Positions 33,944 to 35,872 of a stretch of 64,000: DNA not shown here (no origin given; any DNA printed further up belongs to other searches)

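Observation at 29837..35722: Three clustered paralogs of an uncharacterised ~550-aa protein with PilZ-like motifs: main candidate for an undescribed system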

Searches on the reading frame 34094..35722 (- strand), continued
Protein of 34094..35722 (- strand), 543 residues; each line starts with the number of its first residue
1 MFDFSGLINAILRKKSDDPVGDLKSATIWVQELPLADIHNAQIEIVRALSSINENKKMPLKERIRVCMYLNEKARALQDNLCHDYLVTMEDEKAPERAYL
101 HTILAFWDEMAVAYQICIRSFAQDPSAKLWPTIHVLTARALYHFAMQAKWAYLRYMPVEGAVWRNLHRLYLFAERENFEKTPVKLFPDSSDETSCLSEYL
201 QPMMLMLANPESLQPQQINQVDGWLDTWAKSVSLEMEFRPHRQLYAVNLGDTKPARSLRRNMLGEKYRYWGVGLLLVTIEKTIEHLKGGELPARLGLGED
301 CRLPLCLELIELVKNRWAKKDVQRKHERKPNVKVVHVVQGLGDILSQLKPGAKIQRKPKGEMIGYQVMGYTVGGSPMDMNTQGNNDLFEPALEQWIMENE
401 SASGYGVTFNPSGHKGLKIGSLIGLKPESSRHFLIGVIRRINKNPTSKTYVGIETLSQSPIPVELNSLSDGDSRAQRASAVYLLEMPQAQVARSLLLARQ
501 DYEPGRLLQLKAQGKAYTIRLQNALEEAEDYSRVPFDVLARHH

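Call 31: list_cluster_members(proteins=[P0126, P0127, P0141, P0149, P0153, P0164, P0166, P0183, P0202, P0225])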
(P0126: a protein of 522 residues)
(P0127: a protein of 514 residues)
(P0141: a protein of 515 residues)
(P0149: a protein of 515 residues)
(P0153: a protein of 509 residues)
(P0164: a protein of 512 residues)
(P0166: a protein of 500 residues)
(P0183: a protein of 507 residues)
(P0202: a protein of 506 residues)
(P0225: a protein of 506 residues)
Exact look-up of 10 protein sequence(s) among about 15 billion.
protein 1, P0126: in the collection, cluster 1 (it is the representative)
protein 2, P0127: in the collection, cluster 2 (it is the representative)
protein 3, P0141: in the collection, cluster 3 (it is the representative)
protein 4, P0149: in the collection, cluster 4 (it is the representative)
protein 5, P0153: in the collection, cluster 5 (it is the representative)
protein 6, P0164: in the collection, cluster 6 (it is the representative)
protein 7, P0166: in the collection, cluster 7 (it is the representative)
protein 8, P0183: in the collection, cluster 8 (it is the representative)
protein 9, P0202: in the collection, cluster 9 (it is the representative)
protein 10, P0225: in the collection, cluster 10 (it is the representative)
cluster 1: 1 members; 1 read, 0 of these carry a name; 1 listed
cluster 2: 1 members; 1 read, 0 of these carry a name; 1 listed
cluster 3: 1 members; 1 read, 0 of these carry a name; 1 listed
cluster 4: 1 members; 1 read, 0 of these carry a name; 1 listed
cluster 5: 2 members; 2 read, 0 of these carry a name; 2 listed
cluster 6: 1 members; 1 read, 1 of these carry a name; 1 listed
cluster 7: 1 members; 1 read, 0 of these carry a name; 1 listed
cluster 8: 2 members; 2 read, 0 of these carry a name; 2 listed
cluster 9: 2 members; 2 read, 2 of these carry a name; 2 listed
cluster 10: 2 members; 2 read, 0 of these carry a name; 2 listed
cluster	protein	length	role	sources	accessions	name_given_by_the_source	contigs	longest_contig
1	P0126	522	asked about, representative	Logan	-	-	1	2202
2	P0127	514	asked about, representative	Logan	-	-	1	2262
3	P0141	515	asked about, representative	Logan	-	-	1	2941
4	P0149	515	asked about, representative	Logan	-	-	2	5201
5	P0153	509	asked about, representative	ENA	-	-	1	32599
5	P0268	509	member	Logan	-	-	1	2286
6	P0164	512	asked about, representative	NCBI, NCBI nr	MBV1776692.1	hypothetical protein KSF73_13325 [Burkholderiaceae bacterium DAT-1] | hypothetical protein [Burkholderiaceae bacterium DAT-1]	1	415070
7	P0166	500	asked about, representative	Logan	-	-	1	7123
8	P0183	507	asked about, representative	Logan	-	-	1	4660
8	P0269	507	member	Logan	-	-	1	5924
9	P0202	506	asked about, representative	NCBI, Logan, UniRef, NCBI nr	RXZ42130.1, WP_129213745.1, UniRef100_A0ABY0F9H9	PilZ domain-containing protein [Crenobacter cavernae] | PilZ domain-containing protein n=1 Tax=Crenobacter cavernae TaxID=2290923 ...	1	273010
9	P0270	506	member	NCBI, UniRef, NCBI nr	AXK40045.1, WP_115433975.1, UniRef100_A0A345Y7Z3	PilZ domain-containing protein [Crenobacter cavernae] | PilZ domain-containing protein n=1 Tax=Crenobacter cavernae TaxID=2290923 ...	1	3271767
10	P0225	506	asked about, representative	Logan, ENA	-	-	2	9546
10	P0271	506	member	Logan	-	-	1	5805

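Call 32: fold_search(model_id=the predicted structure, library=pdb)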
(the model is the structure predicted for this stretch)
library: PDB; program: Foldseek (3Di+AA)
matches with E <= 10: 278; with E <= 0.001: 0
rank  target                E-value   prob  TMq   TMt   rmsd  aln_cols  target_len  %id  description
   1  4p00_A                1.1e-03  0.99  0.14  0.11  19.4       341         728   10  Bacterial Cellulose Synthase in complex with cyclic-di-GMP and UDP (released 2014-04-09)
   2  5ej1_A                3.4e-03  0.97  0.14  0.11  19.0       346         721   10  Pre-translocation state of bacterial cellulose synthase (released 2016-03-30)
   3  4hg6_A                4.6e-03  0.96  0.14  0.11  18.7       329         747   12  Structure of a cellulose synthase - cellulose translocation intermediate (released 2012-12-19)
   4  5ked_B                2.4e-02  0.96  0.11  0.25  12.8       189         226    9  Structure of the 2.65 Angstrom P2(1) crystal of K. pneumonia MrkH (released 2016-08-17)
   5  5ked_A                3.0e-02  0.95  0.12  0.25  13.1       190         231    9  Structure of the 2.65 Angstrom P2(1) crystal of K. pneumonia MrkH (released 2016-08-17)
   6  5ejl                  3.0e-02  0.91  0.13  0.24  11.5       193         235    9  MrkH, A novel c-di-GMP dependence transcription regulatory factor. (released 2016-10-19)
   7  5kgo_A                4.0e-02  0.84  0.13  0.26  10.2       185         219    9  Structure of K. pneumonia MrkH-c-di-GMP complex (released 2016-08-17)
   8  7mie                  4.2e-02  0.77  0.09  0.19  17.2       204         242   10  Crystal structure of the Borreliella burgdorferi PlzA protein in complex with c-di-GMP (released 2021-06-30)
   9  8bz5_B                4.6e-02  0.11  0.10  0.09  24.1       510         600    8  Crystal structure of the L. monocytogenes RmlT in complex with HEPES (released 2023-12-27)
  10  5kec_A                5.3e-02  0.90  0.12  0.25  12.6       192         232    8  Structure of K. pneumonia MrkH in its apo state. (released 2016-08-17)
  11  5kec_D                5.8e-02  0.91  0.12  0.26  13.9       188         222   10  Structure of K. pneumonia MrkH in its apo state. (released 2016-08-17)
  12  9qcm_A                5.8e-02  0.06  0.08  0.05  28.5       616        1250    8  Botulinum neurotoxin type B1, 14-subunit, Large Progenitor Toxin Complex (L-PTC) (released 2025-09-10)
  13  5kgo_D                6.1e-02  0.63  0.11  0.21  13.5       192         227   11  Structure of K. pneumonia MrkH-c-di-GMP complex (released 2016-08-17)
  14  2rde_A                6.7e-02  0.87  0.14  0.28  14.6       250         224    8  Crystal structure of VCA0042 complexed with c-di-GMP (released 2007-10-30)
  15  2rde_B                7.1e-02  0.85  0.11  0.25  12.2       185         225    9  Crystal structure of VCA0042 complexed with c-di-GMP (released 2007-10-30)
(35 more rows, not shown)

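Call 33: search_protein_families(library=pfam, proteins=[P0202, P0164, P0126, P0127, P0141, P0149, P0153, P0166, P0183, P0225], max_evalue=0.1)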
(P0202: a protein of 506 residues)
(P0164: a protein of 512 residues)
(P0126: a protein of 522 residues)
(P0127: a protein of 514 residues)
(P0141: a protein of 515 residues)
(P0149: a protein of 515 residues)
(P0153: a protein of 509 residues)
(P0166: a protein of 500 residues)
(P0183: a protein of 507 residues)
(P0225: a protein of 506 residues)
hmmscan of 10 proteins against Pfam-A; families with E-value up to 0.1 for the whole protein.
P0202 (506 aa): 2 families
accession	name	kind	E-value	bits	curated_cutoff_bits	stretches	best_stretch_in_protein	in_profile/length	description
PF19825.5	DUF6306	-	0.0014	19.3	23.7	0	303-349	45-90/129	Domain of unknown function (DUF6306)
PF19320.4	GlfT2_domain3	-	0.006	16.7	27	1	59-110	6-57/197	Galactofuranosyltransferase-2, domain 3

P0164 (512 aa): 0 families

P0126 (522 aa): 1 family
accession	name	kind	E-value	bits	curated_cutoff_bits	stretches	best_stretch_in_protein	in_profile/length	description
PF22217.1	ACDH-11_C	-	0.047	14.5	27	0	31-126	14-100/122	Acyl-CoA dehydrogenase 11 C-terminal domain-like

P0127 (514 aa): 0 families

P0141 (515 aa): 0 families

P0149 (515 aa): 0 families

P0153 (509 aa): 0 families

P0166 (500 aa): 0 families

P0183 (507 aa): 1 family
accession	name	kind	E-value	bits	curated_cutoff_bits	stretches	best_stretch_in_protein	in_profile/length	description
PF02696.19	SelO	-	0.097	11.9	22.8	0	74-209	333-457/466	Protein adenylyltransferase SelO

P0225 (506 aa): 0 families

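Call 37: find_encoding_contigs(protein=P0001, flank=10000, max_places=2)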
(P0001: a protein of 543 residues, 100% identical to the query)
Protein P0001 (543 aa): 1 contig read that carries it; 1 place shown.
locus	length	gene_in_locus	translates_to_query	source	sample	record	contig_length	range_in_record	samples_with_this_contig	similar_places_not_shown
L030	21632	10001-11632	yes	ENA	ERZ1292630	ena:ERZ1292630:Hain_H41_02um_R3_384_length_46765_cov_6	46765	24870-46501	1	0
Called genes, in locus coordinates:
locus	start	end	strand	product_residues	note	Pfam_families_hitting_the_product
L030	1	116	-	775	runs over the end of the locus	PF00089:Trypsin (weak), PF13365:Trypsin_2, PF23914:TPR_CcmH_CycH, PF00515:TPR_1 (weak), PF23914:TPR_CcmH_CycH, PF13414:TPR_11, PF13432:TPR_16, PF14559:TPR_19, +26 more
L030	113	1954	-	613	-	PF13424:TPR_12 (faint), PF13365:Trypsin_2, PF13176:TPR_7 (faint), PF07719:TPR_2 (weak), PF13432:TPR_16 (weak), PF23914:TPR_CcmH_CycH (weak), PF00515:TPR_1 (weak), PF07719:TPR_2 (weak), +8 more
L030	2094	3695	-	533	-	PF13231:PMT_2, PF03901:Glyco_transf_22 (weak)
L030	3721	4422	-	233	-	PF09335:VTT_dom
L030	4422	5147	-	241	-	PF00535:Glycos_transf_2, PF13641:Glyco_tranf_2_3 (weak)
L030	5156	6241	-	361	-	PF03480:DctP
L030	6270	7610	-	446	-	PF01523:PmbA_TldD_1st, PF19290:PmbA_TldD_2nd, PF19289:PmbA_TldD_3rd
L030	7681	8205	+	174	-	PF04751:DarP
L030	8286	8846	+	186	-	PF00994:MoCF_biosynth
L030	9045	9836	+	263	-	PF21926:FeeM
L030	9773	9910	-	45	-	-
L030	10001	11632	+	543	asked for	PF27104:FimW_N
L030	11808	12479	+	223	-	PF02230:Abhydrolase_2, PF12146:Hydrolase_4 (faint)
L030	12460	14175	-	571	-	PF27104:FimW_N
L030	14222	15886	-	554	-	PF27104:FimW_N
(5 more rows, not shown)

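Call 38: find_encoding_contigs(protein=P0270, flank=8000, max_places=2)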
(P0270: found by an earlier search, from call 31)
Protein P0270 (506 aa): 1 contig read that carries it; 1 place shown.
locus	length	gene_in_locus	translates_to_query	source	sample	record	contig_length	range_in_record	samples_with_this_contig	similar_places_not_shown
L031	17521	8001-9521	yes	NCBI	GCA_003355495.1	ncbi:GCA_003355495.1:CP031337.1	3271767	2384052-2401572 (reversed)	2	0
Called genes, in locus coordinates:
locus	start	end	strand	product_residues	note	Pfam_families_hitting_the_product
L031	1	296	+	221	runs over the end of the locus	PF00702:Hydrolase, PF12710:HAD, PF13344:Hydrolase_6 (faint), PF13419:HAD_2, PF13242:Hydrolase_like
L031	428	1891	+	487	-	PF04715:, PF00425:Chorismate_bind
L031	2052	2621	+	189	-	PF00117:GATase, PF07722:Peptidase_C26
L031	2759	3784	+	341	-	PF02885:Glycos_trans_3N, PF00591:Glycos_transf_3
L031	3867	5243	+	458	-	PF02878:PGM_PMM_I, PF02879:PGM_PMM_II, PF02880:PGM_PMM_III, PF00408:PGM_PMM_IV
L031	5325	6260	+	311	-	PF05175:MTS, PF08242:Methyltransf_12 (weak), PF09445:Methyltransf_15 (weak), PF13649:Methyltransf_25, PF13847:Methyltransf_31 (weak)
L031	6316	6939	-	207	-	PF16955:OFeT_1 (weak), PF01810:LysE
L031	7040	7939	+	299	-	PF00126:HTH_1, PF03466:LysR_substrate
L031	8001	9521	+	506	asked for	PF27104:FimW_N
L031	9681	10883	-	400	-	PF00108:Thiolase_N, PF02803:Thiolase_C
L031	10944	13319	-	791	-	PF02737:3HCDH_N, PF00725:3HCDH, PF00378:ECH_1, PF16113:ECH_2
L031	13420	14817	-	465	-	PF03349:Toluene_X, PF13505:OMP_b-brl (weak)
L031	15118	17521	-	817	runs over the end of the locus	PF02771:Acyl-CoA_dh_N, PF02770:Acyl-CoA_dh_M, PF00441:Acyl-CoA_dh_1, PF09317:ACDH_C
